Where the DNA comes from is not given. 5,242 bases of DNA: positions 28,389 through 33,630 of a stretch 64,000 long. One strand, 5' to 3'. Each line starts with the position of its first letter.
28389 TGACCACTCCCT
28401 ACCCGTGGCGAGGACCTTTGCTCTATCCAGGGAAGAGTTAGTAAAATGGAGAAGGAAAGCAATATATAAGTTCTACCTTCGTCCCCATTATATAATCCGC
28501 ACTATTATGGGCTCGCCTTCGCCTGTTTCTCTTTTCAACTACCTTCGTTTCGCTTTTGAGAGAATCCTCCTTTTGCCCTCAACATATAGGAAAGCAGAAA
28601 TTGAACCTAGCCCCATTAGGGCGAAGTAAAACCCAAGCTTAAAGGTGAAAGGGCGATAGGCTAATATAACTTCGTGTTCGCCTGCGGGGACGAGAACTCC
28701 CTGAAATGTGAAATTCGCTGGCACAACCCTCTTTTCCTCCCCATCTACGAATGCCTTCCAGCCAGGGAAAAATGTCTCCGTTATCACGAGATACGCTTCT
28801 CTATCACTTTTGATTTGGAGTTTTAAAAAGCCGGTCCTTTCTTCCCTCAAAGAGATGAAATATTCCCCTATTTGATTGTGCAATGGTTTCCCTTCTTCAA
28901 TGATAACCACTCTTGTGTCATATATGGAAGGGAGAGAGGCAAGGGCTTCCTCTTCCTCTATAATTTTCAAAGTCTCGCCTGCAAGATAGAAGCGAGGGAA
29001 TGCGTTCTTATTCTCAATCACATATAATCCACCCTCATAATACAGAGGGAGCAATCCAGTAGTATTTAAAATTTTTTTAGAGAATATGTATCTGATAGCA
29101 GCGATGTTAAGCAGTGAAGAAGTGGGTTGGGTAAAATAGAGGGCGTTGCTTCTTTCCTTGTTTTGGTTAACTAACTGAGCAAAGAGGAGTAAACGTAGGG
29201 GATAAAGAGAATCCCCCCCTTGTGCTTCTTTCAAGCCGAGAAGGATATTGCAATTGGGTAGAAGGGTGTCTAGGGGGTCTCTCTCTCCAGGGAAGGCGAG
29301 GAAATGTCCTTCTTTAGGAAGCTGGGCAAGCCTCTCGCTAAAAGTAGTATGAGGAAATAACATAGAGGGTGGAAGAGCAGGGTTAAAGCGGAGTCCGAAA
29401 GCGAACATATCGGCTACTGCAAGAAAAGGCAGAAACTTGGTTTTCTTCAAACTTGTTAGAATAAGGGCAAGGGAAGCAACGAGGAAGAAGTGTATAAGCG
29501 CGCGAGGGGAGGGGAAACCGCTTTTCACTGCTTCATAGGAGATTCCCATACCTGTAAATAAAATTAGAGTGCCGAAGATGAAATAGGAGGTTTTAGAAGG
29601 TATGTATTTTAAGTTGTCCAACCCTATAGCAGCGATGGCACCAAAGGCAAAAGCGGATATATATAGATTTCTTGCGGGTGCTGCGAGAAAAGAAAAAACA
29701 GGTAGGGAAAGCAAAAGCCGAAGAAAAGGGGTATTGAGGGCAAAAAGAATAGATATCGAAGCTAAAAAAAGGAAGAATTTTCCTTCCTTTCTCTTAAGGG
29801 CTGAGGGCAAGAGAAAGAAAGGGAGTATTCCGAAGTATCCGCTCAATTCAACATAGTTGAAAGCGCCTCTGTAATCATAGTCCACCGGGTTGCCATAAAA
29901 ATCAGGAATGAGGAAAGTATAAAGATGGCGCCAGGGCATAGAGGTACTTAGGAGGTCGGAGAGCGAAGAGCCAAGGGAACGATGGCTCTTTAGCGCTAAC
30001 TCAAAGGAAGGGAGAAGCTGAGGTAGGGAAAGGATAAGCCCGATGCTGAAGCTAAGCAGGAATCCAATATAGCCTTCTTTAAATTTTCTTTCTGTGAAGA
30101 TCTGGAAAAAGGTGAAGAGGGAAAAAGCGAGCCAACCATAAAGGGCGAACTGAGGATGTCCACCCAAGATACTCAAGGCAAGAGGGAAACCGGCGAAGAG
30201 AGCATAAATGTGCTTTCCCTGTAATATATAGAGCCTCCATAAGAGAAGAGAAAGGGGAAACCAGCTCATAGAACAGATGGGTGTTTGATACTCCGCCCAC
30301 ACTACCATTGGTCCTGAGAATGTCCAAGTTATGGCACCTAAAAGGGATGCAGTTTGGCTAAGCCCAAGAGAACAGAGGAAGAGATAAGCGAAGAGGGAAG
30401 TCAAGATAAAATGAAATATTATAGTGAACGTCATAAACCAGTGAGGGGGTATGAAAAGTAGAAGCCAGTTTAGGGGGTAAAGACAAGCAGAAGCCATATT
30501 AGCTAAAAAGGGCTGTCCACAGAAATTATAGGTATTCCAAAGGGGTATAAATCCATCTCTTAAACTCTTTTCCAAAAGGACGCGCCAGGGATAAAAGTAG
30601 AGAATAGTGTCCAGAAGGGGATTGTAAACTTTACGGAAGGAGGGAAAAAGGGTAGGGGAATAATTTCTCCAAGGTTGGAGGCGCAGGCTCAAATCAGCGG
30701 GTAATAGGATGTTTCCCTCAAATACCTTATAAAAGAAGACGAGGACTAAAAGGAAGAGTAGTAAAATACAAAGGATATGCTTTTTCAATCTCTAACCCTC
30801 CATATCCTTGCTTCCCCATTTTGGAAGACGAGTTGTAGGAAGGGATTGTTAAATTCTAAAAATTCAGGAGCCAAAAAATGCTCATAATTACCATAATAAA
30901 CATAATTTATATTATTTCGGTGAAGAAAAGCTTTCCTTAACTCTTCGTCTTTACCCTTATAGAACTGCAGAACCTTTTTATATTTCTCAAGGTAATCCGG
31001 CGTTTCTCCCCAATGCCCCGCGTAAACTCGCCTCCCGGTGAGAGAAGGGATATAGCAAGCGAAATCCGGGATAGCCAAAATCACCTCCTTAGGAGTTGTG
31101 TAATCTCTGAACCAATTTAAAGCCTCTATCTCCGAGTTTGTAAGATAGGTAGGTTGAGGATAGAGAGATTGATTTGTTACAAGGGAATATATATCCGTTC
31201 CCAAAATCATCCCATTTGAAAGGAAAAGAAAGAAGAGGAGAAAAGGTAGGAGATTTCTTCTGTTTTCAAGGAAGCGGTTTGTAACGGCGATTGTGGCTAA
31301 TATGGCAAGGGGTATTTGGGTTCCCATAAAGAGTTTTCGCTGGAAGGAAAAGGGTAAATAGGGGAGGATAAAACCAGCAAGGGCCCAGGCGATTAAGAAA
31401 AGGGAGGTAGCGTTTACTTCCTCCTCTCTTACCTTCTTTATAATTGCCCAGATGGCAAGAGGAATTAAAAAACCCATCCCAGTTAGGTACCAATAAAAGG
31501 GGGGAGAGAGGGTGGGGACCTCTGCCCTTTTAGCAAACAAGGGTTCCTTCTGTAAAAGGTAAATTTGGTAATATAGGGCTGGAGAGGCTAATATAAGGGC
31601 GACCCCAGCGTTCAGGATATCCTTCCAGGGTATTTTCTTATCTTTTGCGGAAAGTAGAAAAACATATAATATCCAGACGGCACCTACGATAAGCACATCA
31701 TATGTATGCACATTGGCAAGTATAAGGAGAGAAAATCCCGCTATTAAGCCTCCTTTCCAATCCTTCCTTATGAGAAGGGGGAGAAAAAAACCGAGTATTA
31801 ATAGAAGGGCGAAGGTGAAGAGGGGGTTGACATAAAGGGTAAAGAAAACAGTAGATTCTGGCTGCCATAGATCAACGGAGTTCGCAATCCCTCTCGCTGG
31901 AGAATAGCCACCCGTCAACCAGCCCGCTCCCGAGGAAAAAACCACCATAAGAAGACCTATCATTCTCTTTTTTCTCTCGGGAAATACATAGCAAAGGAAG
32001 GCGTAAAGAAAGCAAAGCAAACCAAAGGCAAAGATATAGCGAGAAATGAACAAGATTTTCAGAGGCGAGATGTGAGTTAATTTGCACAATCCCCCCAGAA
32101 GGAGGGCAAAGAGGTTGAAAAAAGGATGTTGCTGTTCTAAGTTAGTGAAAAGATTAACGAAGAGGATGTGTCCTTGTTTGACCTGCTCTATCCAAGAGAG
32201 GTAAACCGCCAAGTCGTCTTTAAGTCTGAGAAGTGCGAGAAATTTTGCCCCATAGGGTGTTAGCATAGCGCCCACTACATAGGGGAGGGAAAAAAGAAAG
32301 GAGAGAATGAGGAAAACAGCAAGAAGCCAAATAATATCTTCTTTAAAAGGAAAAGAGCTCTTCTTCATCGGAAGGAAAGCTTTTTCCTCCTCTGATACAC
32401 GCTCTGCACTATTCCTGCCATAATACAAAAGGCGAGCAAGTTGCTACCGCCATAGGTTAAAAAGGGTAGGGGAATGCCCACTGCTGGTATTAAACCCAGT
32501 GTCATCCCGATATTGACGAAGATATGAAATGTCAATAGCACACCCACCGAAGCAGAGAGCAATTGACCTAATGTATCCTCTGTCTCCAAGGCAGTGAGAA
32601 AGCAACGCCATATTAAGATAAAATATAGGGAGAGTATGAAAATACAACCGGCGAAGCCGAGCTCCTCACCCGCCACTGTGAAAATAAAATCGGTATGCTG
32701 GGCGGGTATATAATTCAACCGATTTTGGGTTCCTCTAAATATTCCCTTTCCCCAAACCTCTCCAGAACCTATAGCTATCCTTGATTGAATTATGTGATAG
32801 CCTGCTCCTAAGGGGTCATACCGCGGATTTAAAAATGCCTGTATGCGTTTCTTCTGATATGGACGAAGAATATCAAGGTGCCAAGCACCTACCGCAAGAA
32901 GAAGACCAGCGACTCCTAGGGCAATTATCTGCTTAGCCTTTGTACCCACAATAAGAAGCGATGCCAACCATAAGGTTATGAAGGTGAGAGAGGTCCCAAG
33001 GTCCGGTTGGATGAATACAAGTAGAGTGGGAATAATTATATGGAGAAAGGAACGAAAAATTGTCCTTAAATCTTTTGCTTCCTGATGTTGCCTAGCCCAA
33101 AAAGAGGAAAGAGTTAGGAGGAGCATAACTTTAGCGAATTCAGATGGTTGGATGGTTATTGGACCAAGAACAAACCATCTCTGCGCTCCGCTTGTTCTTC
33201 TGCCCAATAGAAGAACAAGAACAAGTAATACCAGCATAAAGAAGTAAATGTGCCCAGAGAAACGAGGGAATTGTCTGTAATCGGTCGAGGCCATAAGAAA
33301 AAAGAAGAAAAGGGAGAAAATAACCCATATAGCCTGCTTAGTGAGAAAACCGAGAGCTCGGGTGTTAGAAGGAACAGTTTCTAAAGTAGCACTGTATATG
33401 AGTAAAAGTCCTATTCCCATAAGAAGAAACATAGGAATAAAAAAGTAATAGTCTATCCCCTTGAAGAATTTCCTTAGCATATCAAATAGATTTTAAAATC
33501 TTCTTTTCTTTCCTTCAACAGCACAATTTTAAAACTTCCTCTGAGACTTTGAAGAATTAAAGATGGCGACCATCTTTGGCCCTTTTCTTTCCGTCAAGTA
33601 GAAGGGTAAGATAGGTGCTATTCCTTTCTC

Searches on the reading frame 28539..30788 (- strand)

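Call 3: search_protein_families(library=pfam, proteins=[window:28539-30788:-], max_evalue=0.01)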
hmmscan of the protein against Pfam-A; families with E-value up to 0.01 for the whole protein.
window:28539-30788:- (749 aa): 1 family
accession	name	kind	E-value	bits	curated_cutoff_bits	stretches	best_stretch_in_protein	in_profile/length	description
PF09586.16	YfhO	-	3.1e-14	52.8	28.5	2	655-720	766-832/835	Bacterial membrane protein YfhO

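Call 4: search_protein_families(library=ncbifam, proteins=[window:28539-30788:-], max_evalue=0.01)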
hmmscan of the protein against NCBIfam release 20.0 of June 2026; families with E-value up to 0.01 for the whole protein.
window:28539-30788:- (749 aa): 0 families

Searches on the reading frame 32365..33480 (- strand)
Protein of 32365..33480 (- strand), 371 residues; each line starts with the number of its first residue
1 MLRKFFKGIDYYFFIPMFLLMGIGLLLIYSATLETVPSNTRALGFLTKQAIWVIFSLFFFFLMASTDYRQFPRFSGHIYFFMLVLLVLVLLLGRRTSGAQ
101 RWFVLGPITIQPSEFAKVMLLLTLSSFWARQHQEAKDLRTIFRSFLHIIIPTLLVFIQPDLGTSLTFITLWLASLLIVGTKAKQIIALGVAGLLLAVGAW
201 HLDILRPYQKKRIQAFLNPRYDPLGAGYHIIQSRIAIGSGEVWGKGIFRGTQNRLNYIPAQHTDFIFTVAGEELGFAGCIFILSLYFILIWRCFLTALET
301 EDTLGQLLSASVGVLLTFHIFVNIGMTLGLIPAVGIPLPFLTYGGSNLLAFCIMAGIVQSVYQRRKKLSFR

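Call 3: search_protein_families(library=pfam, proteins=[window:32365-33480:-], max_evalue=0.01)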
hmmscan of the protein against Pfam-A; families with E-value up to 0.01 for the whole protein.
window:32365-33480:- (371 aa): 1 family
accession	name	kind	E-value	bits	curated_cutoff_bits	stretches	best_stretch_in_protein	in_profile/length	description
PF01098.24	FTSW_RODA_SPOVE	-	3.5e-98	329.3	26.4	1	14-366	5-355/356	Cell cycle protein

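Call 4: search_protein_families(library=ncbifam, proteins=[window:32365-33480:-], max_evalue=0.01)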
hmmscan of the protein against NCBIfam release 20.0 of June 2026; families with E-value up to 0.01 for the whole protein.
window:32365-33480:- (371 aa): 6 families
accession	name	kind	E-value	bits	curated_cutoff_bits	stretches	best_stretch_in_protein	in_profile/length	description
TIGR02210.1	rodA_shape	equivalog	1.6e-114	382.8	336.7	1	10-365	1-356/357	rod shape-determining protein RodA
TIGR02614.1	ftsW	equivalog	9.3e-92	307.9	337.5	1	11-363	2-355/357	putative lipid II flippase FtsW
NF008060.0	PRK10794.1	equivalog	2.7e-78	263.5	590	1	15-369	16-367/370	peptidoglycan glycosyltransferase MrdB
TIGR02615.1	spoVE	exception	1.8e-74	251.4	448.8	1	10-359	1-350/354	stage V sporulation protein E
NF037961.1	RodA_shape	subfamily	4.9e-69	233.6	150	2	184-357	223-403/415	rod shape-determining protein RodA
NF008042.0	PRK10774.1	equivalog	1.1e-61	209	493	1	17-353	43-380/405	cell division protein FtsW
